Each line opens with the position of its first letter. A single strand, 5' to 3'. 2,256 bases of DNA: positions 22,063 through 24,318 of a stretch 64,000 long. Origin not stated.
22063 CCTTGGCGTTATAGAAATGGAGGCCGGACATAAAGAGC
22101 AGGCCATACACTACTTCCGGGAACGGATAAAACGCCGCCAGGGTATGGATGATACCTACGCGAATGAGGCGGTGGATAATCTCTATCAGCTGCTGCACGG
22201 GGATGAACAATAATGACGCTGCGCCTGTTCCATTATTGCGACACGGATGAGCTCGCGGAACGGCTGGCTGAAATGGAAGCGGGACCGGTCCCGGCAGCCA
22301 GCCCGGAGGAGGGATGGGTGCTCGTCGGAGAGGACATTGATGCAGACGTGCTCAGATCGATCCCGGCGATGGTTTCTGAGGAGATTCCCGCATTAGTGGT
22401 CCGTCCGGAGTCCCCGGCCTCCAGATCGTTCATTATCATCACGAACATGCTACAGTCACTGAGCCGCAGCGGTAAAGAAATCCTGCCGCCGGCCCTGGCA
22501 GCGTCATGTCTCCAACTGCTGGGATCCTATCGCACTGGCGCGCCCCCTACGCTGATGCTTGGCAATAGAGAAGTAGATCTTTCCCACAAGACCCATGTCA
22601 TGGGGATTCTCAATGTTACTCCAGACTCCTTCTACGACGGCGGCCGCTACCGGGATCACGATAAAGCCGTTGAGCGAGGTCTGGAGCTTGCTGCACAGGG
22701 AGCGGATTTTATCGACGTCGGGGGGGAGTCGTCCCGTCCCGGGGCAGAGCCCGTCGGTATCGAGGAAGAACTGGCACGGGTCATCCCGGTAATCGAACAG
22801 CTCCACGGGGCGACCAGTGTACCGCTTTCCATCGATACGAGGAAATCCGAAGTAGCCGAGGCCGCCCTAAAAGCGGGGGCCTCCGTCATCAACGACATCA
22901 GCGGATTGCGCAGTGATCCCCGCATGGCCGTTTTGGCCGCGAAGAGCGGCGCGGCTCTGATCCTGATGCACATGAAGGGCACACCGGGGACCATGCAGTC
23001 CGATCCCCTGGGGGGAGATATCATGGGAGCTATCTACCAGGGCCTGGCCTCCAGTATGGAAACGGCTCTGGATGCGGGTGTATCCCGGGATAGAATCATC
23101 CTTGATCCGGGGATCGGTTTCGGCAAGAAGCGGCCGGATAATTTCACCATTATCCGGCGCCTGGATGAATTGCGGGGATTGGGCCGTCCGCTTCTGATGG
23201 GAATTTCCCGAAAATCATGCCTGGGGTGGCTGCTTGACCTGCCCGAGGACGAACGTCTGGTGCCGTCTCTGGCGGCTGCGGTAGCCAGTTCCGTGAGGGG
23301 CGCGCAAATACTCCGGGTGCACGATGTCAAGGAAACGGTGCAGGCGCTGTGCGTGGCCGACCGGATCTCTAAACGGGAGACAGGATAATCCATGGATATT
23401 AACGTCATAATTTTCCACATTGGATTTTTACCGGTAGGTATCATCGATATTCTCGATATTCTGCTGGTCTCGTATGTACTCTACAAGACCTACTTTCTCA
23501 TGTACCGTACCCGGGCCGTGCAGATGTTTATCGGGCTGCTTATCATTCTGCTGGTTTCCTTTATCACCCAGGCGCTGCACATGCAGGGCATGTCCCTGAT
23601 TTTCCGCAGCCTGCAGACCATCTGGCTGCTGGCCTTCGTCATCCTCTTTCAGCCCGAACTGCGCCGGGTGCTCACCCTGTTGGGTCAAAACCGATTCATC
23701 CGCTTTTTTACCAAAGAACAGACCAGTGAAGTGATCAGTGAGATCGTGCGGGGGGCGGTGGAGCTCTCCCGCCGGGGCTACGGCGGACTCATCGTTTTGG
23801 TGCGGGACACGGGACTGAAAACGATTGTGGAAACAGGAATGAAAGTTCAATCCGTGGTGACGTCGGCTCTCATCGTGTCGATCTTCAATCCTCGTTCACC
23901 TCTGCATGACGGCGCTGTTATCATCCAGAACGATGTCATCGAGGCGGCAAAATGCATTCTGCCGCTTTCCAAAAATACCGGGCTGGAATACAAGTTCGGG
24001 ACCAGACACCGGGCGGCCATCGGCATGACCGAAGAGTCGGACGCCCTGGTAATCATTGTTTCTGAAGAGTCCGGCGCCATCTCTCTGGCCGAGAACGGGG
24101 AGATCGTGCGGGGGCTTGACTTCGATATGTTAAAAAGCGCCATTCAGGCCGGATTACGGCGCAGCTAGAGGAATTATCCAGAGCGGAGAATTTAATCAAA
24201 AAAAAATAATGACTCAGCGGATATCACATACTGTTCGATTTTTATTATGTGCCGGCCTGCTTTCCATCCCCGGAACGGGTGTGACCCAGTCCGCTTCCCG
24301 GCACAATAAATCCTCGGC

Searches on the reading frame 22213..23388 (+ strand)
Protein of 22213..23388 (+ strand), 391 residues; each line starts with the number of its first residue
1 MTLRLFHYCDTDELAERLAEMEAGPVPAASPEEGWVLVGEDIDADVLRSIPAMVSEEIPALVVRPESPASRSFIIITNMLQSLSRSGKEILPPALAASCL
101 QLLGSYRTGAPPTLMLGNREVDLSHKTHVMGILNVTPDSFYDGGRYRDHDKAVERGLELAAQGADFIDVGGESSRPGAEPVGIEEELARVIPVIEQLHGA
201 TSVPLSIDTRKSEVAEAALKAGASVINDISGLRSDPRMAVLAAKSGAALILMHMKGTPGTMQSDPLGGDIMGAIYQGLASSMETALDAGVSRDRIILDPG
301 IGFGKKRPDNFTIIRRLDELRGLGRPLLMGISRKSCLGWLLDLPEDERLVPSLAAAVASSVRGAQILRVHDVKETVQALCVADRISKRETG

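Call 43: search_protein_families(library=pfam, proteins=[window:22213-23388:+], max_evalue=0.0001)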
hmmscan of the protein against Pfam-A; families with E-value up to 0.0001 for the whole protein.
window:22213-23388:+ (391 aa): 1 family
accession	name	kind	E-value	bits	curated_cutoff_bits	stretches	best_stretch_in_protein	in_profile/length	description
PF00809.28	Pterin_bind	-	2.6e-77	260.2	25.5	1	130-370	1-244/244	Pterin binding enzyme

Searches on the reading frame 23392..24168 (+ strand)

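Call 43: search_protein_families(library=pfam, proteins=[window:23392-24168:+], max_evalue=0.0001)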
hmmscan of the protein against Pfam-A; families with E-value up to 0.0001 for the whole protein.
window:23392-24168:+ (258 aa): 2 families
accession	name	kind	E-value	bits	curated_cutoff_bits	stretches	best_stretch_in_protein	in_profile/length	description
PF02457.21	DAC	-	8e-41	138.8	27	1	121-237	3-118/119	DisA bacterial checkpoint controller nucleotide-binding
PF19293.4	CdaA_N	-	6.8e-13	49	23.8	1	13-89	3-80/81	CdaA N-terminal transmembrane domain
